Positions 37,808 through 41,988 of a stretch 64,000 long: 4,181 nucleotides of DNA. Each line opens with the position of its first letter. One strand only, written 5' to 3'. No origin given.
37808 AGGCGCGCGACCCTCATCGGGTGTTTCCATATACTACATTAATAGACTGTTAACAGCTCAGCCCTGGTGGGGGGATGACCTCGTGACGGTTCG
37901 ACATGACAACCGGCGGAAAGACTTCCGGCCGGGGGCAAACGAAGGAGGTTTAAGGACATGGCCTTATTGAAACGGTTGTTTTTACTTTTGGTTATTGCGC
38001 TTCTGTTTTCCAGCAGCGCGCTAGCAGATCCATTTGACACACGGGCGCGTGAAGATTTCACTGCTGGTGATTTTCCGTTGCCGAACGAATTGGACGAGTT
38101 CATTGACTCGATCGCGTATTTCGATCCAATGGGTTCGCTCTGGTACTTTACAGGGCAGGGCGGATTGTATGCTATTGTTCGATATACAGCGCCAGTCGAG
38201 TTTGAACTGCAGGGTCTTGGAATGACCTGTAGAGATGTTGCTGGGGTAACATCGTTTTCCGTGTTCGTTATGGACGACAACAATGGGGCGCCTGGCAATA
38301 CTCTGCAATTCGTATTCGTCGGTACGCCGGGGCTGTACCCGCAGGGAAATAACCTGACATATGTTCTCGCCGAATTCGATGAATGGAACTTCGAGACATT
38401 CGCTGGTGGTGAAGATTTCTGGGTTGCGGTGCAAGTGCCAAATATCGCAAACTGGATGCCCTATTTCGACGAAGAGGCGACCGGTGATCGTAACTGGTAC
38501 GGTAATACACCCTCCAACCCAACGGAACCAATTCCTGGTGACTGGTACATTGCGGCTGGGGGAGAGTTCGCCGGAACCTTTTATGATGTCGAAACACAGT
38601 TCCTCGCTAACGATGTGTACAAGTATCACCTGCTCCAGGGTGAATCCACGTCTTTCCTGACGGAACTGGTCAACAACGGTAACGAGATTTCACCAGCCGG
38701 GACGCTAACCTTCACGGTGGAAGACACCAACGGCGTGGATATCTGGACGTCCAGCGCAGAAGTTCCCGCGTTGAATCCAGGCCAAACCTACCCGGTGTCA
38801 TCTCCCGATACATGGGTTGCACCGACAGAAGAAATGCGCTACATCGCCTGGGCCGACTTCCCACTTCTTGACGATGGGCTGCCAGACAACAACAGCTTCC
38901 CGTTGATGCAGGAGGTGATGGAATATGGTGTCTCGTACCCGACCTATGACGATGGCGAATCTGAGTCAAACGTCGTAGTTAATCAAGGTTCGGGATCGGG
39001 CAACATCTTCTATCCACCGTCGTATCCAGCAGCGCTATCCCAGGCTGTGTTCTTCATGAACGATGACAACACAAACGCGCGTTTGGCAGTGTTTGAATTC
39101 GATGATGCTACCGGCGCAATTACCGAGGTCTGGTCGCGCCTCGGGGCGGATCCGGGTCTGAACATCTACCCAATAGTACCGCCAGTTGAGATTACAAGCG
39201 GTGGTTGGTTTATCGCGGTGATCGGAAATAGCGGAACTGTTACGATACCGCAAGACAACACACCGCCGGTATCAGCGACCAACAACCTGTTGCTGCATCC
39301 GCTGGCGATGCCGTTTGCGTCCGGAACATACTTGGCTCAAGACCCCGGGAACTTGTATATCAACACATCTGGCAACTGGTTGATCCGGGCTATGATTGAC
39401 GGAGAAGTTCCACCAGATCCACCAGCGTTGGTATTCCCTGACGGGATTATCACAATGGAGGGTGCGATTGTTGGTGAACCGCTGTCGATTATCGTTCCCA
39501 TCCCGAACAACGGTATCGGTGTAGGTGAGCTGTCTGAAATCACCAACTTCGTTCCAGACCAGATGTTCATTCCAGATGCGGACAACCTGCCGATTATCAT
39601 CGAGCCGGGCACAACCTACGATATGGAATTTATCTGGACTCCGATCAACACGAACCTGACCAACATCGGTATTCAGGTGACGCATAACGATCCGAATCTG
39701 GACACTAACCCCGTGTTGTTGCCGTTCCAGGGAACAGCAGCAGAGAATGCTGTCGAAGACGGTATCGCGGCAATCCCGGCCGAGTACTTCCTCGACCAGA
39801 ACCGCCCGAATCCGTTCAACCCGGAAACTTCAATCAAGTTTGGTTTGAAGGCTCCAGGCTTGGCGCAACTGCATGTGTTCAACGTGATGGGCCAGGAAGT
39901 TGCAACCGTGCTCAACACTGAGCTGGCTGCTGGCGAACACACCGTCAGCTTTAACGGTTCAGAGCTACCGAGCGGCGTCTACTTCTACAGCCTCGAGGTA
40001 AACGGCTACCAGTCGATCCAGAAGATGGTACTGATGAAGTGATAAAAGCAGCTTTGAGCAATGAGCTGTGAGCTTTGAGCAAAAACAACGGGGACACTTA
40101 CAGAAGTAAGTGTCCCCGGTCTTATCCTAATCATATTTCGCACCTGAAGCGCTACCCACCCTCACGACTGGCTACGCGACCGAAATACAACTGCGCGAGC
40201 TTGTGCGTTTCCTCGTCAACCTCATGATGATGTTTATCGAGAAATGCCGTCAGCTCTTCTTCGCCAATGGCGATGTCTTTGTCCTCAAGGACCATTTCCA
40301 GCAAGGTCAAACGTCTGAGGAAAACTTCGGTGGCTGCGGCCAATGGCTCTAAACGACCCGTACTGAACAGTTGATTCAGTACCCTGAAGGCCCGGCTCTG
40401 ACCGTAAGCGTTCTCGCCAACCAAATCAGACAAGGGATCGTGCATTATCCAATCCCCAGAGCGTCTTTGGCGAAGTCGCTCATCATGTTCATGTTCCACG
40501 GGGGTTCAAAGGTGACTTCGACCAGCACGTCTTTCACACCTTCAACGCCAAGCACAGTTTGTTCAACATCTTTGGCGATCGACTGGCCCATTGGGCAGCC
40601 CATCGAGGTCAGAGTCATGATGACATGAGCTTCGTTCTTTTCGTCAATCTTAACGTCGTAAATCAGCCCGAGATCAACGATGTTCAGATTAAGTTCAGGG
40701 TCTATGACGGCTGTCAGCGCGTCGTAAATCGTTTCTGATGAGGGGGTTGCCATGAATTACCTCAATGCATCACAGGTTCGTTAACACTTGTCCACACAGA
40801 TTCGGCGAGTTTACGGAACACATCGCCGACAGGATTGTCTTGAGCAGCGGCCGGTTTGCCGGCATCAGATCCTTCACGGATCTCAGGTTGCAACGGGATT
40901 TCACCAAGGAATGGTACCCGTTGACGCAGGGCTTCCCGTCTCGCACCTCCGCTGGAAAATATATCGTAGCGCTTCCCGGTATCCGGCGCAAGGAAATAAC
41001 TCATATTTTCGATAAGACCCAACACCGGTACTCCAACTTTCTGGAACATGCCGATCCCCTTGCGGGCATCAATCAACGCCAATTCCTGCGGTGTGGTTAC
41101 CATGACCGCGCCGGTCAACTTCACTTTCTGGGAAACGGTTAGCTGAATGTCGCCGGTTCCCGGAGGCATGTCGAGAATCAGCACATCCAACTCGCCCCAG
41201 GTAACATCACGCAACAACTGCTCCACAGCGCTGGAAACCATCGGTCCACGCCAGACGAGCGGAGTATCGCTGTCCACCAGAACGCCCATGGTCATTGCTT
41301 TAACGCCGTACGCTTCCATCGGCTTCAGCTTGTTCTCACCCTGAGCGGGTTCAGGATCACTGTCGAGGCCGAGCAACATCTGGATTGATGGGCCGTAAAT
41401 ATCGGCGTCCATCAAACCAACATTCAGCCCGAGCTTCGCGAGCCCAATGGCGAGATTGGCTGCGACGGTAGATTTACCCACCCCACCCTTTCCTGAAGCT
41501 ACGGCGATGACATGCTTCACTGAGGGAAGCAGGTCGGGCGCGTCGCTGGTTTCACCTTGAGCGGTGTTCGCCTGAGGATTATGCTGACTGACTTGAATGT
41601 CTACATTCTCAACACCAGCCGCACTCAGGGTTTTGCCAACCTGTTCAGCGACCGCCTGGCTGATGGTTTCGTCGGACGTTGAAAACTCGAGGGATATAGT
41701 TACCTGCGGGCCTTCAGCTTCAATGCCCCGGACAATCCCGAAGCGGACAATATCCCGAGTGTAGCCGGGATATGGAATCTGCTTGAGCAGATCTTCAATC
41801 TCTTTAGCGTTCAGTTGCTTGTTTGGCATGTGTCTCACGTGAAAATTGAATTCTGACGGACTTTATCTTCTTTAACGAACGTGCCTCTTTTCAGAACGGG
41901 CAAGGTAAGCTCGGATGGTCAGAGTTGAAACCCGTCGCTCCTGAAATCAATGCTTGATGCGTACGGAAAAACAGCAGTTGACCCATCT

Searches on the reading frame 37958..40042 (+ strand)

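Call 83: search_protein_families(library=pfam, proteins=[window:37958-40042:+], max_evalue=0.0001)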
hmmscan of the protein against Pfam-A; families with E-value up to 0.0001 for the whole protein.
window:37958-40042:+ (694 aa): 3 families
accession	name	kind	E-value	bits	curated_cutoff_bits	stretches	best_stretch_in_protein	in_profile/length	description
PF18962.6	Por_Secre_tail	-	2.1e-07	31.5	27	1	617-691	3-74/75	Secretion system C-terminal sorting domain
PF07705.17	CARDB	-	2.7e-05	24.7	22.7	0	221-291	11-75/101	CARDB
PF13585.12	CHU_C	-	6.8e-05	23.4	27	0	636-686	29-78/86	CHU_C Type IX secretion signal domain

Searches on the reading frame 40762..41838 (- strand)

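Call 83: search_protein_families(library=pfam, proteins=[window:40762-41838:-], max_evalue=0.0001)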
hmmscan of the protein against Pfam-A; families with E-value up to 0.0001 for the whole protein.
window:40762-41838:- (358 aa): 6 families
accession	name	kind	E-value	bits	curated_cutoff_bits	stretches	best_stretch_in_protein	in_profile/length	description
PF10609.15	ParA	-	1.3e-96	323.2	27.1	1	107-348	2-245/246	NUBPL iron-transfer P-loop NTPase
PF01656.29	CbiA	-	2.5e-14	53.7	25.4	1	111-329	1-124/125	CobQ/CobB/MinD/ParA nucleotide binding domain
PF13614.12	AAA_31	-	3.8e-09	37.2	27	1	109-147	2-40/177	AAA domain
PF02374.21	ArsA_ATPase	-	4e-07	30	24.3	1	113-144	5-36/305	Anion-transporting ATPase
PF09140.17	MipZ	-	1.2e-06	28.4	20.7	1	109-160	1-52/262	ATPase MipZ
PF01883.24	FeS_assembly_P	-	2.5e-06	28.1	23.5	1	13-80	3-72/73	Iron-sulfur cluster assembly protein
